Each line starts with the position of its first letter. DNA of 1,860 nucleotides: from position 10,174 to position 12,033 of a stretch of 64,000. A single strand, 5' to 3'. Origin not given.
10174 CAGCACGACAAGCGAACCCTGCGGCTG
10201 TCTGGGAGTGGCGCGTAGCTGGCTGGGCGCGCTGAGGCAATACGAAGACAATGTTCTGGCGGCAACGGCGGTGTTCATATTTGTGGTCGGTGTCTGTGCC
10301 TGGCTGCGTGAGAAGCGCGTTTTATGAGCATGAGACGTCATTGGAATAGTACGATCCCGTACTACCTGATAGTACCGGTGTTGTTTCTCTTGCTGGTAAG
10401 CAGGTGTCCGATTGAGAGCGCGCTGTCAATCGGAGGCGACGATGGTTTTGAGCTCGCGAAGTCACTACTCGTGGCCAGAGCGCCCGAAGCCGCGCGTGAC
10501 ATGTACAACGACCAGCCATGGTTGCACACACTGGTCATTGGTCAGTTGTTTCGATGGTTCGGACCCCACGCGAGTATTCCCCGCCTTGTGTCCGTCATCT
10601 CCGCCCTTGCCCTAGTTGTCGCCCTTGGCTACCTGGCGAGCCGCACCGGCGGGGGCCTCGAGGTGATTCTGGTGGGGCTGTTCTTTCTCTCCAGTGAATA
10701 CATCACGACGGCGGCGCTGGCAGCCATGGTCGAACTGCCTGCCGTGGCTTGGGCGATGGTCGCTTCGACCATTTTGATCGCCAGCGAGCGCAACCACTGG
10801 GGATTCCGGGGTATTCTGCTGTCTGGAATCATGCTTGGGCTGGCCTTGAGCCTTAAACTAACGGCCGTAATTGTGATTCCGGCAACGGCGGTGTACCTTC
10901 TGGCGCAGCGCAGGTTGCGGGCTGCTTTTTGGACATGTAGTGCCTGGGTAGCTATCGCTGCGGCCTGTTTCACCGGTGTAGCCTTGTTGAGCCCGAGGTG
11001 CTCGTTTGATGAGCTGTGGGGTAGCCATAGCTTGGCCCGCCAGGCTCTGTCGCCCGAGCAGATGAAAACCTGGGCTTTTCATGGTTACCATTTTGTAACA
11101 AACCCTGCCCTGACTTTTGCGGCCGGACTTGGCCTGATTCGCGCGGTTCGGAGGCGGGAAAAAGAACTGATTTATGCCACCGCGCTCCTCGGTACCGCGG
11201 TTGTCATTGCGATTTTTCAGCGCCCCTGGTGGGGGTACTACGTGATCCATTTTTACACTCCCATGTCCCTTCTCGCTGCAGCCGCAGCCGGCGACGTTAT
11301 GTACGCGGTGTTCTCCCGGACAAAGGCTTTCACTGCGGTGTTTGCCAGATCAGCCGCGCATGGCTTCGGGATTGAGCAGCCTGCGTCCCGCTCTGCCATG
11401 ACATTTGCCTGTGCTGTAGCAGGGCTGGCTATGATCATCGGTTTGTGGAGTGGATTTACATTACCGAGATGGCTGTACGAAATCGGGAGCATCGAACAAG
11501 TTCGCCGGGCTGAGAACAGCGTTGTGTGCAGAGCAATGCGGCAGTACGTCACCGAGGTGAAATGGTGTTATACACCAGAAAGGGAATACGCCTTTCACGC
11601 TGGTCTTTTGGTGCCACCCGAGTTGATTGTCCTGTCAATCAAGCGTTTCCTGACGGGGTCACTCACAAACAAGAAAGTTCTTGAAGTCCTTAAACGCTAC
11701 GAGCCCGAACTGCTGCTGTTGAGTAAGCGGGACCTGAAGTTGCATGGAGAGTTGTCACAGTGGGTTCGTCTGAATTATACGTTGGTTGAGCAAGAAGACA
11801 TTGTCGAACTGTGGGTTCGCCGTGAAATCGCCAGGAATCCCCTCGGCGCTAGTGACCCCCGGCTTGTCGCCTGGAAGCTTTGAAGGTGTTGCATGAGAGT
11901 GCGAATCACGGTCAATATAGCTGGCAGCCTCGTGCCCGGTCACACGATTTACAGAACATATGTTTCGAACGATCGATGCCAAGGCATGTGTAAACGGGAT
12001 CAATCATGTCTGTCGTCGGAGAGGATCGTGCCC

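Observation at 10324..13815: A GT-C transferase and a polyprenyl-phosphate-sugar GT2 bracket a pseudopilin gene, suggesting pilin-like protein glycosylation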

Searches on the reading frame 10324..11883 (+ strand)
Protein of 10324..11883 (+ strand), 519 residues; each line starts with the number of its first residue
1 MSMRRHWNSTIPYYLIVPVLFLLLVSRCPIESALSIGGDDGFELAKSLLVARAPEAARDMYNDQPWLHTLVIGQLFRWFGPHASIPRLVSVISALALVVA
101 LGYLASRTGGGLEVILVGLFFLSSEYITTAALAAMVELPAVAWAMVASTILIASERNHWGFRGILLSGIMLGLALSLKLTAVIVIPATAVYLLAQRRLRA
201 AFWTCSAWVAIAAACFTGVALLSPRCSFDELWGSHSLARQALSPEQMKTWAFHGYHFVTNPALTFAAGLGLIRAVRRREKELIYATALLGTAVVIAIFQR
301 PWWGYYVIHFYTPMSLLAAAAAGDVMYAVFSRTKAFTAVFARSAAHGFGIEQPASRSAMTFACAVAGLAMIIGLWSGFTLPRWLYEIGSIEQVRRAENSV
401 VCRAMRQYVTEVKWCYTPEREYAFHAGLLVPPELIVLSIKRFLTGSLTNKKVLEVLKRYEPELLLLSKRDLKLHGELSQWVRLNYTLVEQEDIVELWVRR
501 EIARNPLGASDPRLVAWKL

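Call 3: search_protein_families(library=pfam, proteins=[window:10324-11883:+], max_evalue=0.1)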
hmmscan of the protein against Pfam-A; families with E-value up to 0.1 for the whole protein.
window:10324-11883:+ (519 aa): 2 families
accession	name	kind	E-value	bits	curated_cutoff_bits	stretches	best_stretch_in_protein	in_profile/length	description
PF13231.12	PMT_2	-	3.8e-06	27.7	26.1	1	63-216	1-154/160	Dolichyl-phosphate-mannose-protein mannosyltransferase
PF05208.19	ALG3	-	0.014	15.3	23.6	1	144-212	132-194/358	ALG3 protein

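Call 4: search_protein_families(library=ncbifam, proteins=[window:10324-11883:+], max_evalue=0.1)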
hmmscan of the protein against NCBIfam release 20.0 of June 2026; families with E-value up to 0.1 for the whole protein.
window:10324-11883:+ (519 aa): 0 families

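Call 6: search_solved_structures(query=window:10324-11883:+, max_evalue=10, show_alignments=2)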
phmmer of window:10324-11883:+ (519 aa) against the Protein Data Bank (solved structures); distinct sequences matched with E-value up to 10: 4.
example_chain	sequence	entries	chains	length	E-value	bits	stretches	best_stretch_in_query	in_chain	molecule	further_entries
9dtu_A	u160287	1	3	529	0.017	17.3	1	151-209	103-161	Fusion glycoprotein F0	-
9coh_A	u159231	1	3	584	0.019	17.1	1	151-209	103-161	Fusion glycoprotein F0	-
9at8_E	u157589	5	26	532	0.084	14.9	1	151-209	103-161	Fusion glycoprotein F0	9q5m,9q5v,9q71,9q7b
2rhd_A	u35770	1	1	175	0.54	12.3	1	5-71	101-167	Small GTP binding protein rab1a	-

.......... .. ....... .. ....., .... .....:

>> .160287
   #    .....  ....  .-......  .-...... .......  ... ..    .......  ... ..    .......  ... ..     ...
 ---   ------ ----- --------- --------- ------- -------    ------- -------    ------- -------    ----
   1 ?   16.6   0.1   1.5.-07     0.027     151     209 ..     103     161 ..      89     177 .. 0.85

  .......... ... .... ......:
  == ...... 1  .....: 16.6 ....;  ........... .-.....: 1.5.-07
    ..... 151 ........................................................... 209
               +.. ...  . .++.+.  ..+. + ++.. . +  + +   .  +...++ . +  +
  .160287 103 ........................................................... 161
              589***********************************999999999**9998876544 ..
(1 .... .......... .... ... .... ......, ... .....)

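Call 12: find_homologous_proteins(query=window:10324-11883:+)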
Query window:10324-11883:+ (519 aa): 6 proteins with E <= 0.001 among 8000 candidates.
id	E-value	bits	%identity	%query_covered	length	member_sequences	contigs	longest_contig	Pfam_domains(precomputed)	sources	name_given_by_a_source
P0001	0.0e+0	1151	100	100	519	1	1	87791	PF13231.13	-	-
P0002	2.9e-73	266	35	95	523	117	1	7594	-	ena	-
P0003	1.2e-61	227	32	85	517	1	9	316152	-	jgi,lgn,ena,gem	-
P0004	5.0e-55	205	32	97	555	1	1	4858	-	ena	-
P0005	6.8e-55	205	30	97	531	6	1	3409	-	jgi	-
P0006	1.0e-54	204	32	97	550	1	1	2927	-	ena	-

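Call 13: find_encoding_contigs(protein=P0003, flank=8000, max_places=4)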
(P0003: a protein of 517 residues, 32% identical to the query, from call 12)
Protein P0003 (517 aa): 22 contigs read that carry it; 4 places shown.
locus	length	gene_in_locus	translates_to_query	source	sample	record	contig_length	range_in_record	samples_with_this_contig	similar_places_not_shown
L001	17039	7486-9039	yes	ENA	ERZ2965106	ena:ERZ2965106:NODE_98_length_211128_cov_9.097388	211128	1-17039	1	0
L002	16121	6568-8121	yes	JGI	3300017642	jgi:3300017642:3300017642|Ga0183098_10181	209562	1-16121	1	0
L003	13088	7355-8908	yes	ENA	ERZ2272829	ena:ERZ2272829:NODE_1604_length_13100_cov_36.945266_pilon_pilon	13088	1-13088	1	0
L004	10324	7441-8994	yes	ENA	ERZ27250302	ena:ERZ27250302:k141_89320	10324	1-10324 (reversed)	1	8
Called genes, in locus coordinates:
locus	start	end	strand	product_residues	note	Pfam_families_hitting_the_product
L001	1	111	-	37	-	?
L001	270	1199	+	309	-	PF07963:N_methyl (weak), PF07596:SBP_bac_10 (faint)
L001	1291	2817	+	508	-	PF13231:PMT_2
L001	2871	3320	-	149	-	PF04138:GtrA_DPMS_TM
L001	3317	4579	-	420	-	-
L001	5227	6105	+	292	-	-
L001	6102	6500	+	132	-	-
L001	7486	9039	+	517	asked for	-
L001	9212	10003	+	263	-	PF13276:HTH_21, PF00665:rve, PF13683:rve_3, PF13333:rve_2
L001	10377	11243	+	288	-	PF01610:DDE_Tnp_ISL3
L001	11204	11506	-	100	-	-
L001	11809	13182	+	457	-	PF01408:GFO_IDH_MocA, PF19051:GFO_IDH_MocA_C2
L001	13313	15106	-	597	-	PF01676:Metalloenzyme, PF06415:iPGM_N, PF01663:Phosphodiest (weak)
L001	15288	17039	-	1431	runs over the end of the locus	PF00989:PAS, PF08448:PAS_4 (faint), PF13188:PAS_8 (weak), PF13426:PAS_9 (weak), PF08447:PAS_3, PF00512:HisKA, PF02518:HATPase_c, PF00072:Response_reg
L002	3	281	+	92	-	?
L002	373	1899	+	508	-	PF13231:PMT_2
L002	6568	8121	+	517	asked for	-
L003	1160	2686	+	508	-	PF13231:PMT_2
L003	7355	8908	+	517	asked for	-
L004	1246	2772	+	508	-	PF13231:PMT_2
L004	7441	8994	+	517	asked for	-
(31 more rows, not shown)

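Call 14: find_encoding_contigs(protein=P0002, flank=8000, max_places=3)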
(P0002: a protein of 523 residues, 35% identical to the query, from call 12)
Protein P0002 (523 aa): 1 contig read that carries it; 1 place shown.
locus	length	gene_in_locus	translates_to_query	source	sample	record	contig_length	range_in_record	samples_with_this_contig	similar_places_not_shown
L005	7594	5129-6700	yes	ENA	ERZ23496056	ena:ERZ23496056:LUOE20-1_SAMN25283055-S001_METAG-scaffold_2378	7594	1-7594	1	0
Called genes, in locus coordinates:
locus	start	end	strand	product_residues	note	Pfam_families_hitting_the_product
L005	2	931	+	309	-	?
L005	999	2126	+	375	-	-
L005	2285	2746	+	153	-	PF04138:GtrA_DPMS_TM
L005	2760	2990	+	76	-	PF00535:Glycos_transf_2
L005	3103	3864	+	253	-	-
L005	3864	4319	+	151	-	-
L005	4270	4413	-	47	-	-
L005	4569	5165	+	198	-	-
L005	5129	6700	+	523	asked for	-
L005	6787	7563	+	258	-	-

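Call 16: find_related_loci(query=A1, collection=genome_contigs, flank=10000)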
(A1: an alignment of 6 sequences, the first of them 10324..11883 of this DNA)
Query A1 (519 aa) in genome_contigs; peptide patterns used: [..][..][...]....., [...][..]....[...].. (x = any residue, [..] = any of these).
166 stretches matched a pattern; 3 encode a relative of the query (tblastn E <= 1e-3); 3 distinct loci.
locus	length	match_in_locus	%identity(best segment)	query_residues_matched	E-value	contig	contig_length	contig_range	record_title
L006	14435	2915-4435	42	3-514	1e-134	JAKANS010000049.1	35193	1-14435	MAG: bacterium isolate WY5.bin88 NODE_1726_length_35193_cov_2.335624, whole genome shotgun sequence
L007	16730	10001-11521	40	4-514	1e-101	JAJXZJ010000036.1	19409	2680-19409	MAG: bacterium isolate BP7.bin47 NODE_4087_length_19409_cov_2.836480, whole genome shotgun sequence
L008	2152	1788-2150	45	1-127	2e-23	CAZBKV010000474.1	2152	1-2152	MAG TPA_asm: uncultured Verrucomicrobiota bacterium isolate binchicken_co123_309 genome assembly, contig: NODE_45295_len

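Call 29: search_protein_families(library=pfam, proteins=[L007:11608-12813:+, L005:999-2126:+, L001:3317-4579:-, L001:1291-2817:+, L001:5227-6105:+, L001:6102-6500:+, L006:6072-6533:+, L007:12672-13304:+, L006:817-1986:+, L007:6081-7193:+], max_evalue=0.05)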
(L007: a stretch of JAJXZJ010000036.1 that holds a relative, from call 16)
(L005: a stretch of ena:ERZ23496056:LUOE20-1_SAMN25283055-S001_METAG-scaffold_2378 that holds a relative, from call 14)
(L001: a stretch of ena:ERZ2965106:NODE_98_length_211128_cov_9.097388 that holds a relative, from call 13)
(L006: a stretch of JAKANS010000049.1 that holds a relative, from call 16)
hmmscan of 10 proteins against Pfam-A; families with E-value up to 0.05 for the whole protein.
L007:11608-12813:+ (401 aa): 1 family
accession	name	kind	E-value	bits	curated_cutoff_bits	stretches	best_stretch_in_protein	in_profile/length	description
PF04188.19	Mannosyl_trans2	-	5.2e-09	36.4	22.4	1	60-206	55-208/443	Mannosyltransferase (PIG-V)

L005:999-2126:+ (375 aa): 0 families

L001:3317-4579:- (420 aa): 2 families
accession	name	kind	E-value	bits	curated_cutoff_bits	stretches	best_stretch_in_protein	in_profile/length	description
PF05007.19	Mannosyl_trans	-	8.8e-05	23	23.4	1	152-201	8-57/259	Mannosyltransferase (PIG-M)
PF09594.16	GT87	-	0.0014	18.9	25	1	75-256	1-173/237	Glycosyltransferase family 87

L001:1291-2817:+ (508 aa): 1 family
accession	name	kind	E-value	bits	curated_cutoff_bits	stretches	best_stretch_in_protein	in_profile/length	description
PF13231.12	PMT_2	-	3.7e-11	43.9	26.1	1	68-226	6-160/160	Dolichyl-phosphate-mannose-protein mannosyltransferase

L001:5227-6105:+ (292 aa): 0 families

L001:6102-6500:+ (132 aa): 0 families

L006:6072-6533:+ (153 aa): 1 family
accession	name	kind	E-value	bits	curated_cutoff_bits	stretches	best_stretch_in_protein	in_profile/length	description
PF04138.20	GtrA_DPMS_TM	-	2.4e-26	92.7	26.1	1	26-147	1-117/117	GtrA/DPMS, transmembrane domain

L007:12672-13304:+ (210 aa): 1 family
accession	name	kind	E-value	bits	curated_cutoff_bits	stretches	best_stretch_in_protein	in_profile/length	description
PF04138.20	GtrA_DPMS_TM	-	1.1e-28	100.2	26.1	1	72-189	1-117/117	GtrA/DPMS, transmembrane domain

L006:817-1986:+ (389 aa): 1 family
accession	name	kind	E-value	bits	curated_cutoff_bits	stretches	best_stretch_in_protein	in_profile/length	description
PF00487.30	FA_desaturase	-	0.037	14.2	29.7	0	290-370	77-155/253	Fatty acid desaturase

L007:6081-7193:+ (370 aa): 0 families

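Call 33: predict_structure(alignment_id=A1)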
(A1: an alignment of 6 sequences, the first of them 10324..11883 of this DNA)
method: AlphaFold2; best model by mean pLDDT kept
length: 519 residues; sequences in the alignment: 6
mean_pLDDT: 70.0   pTM: 0.67
mean pLDDT of the five models: 70.0, 69.4, 67.4, 66.4, 57.2
residues with pLDDT >= 90: 29; 70-90: 250; 50-70: 158; < 50: 82
segments of 3 or more residues with pLDDT < 50: 1-7, 31-39, 61-64, 246-250, 301-305, 342-357, 372-390, 437-441
pLDDT, mean of each block of 10 residues (from residue 1): 46 67 58 47 67 65 58 70 63 85 83 81 67 68 90 73 87 80 87 85 87 79 62 57 51 57 79 85 90 76 58 87 76 58 45 45 52 47 48 67 87 81 75 56 58 83 87 82 90 87 72 49
secondary structure, 60 per line:
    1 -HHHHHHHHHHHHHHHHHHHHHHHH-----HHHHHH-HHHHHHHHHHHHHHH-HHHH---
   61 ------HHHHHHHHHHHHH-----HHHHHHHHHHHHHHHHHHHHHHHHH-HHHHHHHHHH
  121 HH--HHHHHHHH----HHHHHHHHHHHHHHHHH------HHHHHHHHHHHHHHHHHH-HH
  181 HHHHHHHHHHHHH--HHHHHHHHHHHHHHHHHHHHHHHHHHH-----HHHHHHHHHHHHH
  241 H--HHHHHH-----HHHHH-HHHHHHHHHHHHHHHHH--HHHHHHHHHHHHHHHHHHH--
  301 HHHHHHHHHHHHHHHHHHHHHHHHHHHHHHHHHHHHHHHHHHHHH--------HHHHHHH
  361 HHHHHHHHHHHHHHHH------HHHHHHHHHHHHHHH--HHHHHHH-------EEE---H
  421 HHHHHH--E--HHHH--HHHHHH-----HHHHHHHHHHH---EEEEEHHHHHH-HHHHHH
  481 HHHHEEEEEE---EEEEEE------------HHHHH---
elements in order: H2-25 H31-36 H38-52 H54-57 H67-79 H85-109 H111-122 H125-132 H137-153 H160-177 H179-193 H196-222 H228-241 H244-249 H255-259 H261-277 H280-298 H301-345 H354-376 H383-397 H400-406 E414-416 H420-426 H432-435 H438-443 H449-459 E463-467 H468-473 H475-484 E485-490 E494-499 H512-516

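Call 35: fold_search(model_id=the predicted structure, library=pdb)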
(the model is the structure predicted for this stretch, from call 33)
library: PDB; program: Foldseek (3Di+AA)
matches with E <= 10: 338; with E <= 0.001: 13
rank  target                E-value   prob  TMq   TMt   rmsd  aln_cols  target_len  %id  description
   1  5f15                  1.9e-07  1.00  0.54  0.52  13.5       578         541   14  Crystal Structure of ArnT from Cupriavidus metallidurans bound to Undecaprenyl phosphate (released 2016-02-17)
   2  5ezm                  3.4e-06  1.00  0.55  0.53  13.3       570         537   14  Crystal Structure of ArnT from Cupriavidus metallidurans in the apo state (released 2016-02-17)
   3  6s7o_A                1.2e-05  1.00  0.47  0.39  13.3       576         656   12  Cryo-EM structure of human oligosaccharyltransferase complex OST-A (released 2019-12-18)
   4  9n9j_I                2.5e-05  1.00  0.50  0.39  12.8       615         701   11  Structure of a GRP94 folding intermediate engaged with a CCDC134- and FKBP11-bound secretory translocon (released 2025-11-19)
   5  8age_A                3.0e-05  1.00  0.48  0.40  11.7       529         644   14  Structure of yeast oligosaccharylransferase complex with acceptor peptide bound (released 2022-12-07)
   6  7oci_F                7.6e-05  1.00  0.50  0.42  12.2       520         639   12  Cryo-EM structure of yeast Ost6p containing oligosaccharyltransferase complex (released 2022-02-16)
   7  3wak                  9.1e-05  1.00  0.47  0.32  14.9       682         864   10  Crystal structure of the Archaeoglobus fulgidus oligosaccharyltransferase (O29867_ARCFU) in the apo form (released 2013-10-30)
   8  8agb_A                1.1e-04  1.00  0.47  0.39  12.8       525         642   13  Structure of yeast oligosaccharylransferase complex with lipid-linked oligosaccharide bound (released 2022-12-07)
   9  7e9s_A                1.3e-04  1.00  0.46  0.31   9.6       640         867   11  Archaeal oligosaccharyltransferase AglB from Archaeoglobus fulgidus in complex with an inhibitory peptide and a dolich (released 2021-09-08)
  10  6ezn_F                2.5e-04  1.00  0.51  0.42  11.8       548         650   11  Cryo-EM structure of the yeast oligosaccharyltransferase (OST) complex (released 2018-01-17)
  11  5gmy_A                4.4e-04  1.00  0.45  0.30  13.2       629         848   11  Crystal structure of the Archaeoglobus fulgidus oligosaccharyltransferase (O29867_ARCFU) tethered with an acceptor pep (released 2017-02-01)
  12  6s7t_A                4.8e-04  1.00  0.47  0.37  12.3       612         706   10  Cryo-EM structure of human oligosaccharyltransferase complex OST-B (released 2019-12-18)
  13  8agc_A                8.5e-04  1.00  0.47  0.37  12.4       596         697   12  Structure of yeast oligosaccharylransferase complex with lipid-linked oligosaccharide and non-acceptor peptide bound (released 2022-12-07)
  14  9s6t_A                1.7e-03  1.00  0.52  0.56   7.6       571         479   10  Ternary cryo-EM structure of chicken ALG12 with Dol25-PP-GlcNAc2Man7, Dol25-P-Man, and Fab (released 2026-03-18)
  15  3waj                  1.9e-03  1.00  0.47  0.34  11.6       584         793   10  Crystal structure of the Archaeoglobus fulgidus oligosaccharyltransferase (O29867_ARCFU) complex with Zn and sulfate (released 2013-10-30)
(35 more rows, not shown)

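Call 36: search_protein_representatives(alignment_id=A1)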
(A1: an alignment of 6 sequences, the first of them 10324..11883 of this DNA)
Query: 6 sequences, 512 profile positions. Proteins with E-value up to 0.001 (for the whole library): 2347; up to 1e-10: 1535; up to 1e-30: 726. The best 150 are listed.
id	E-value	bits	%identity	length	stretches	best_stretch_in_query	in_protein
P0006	1.2e-235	799.4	-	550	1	1-510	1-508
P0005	5.8e-226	767.4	-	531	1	2-512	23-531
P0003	8.6e-218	740.5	-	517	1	5-512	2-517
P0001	7.4e-213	724.2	-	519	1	1-512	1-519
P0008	7.7e-157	539.4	-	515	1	5-511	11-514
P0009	3.0e-146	504.4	-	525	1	12-509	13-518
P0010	2.3e-145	501.5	-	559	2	14-368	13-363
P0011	9.6e-143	492.8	-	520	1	13-511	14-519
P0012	8.2e-141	486.5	-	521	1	10-512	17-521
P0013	3.8e-140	484.3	-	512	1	6-512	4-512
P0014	2.1e-134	465.3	-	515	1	14-512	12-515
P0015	2.3e-133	461.9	-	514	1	12-512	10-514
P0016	6.5e-133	460.4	-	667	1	15-512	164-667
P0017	4.2e-131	454.4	-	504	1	13-512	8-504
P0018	2.1e-127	442.2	-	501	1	16-511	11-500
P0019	1.2e-126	439.7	-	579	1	13-510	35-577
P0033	2.3e-89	316.8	-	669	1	15-499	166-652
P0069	2.9e-73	263.6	-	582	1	15-511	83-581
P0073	1.0e-72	261.9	-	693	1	15-512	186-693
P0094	6.0e-69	249.4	-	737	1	22-501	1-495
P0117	4.6e-66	239.9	-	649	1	13-506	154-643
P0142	1.7e-63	231.4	-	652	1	30-511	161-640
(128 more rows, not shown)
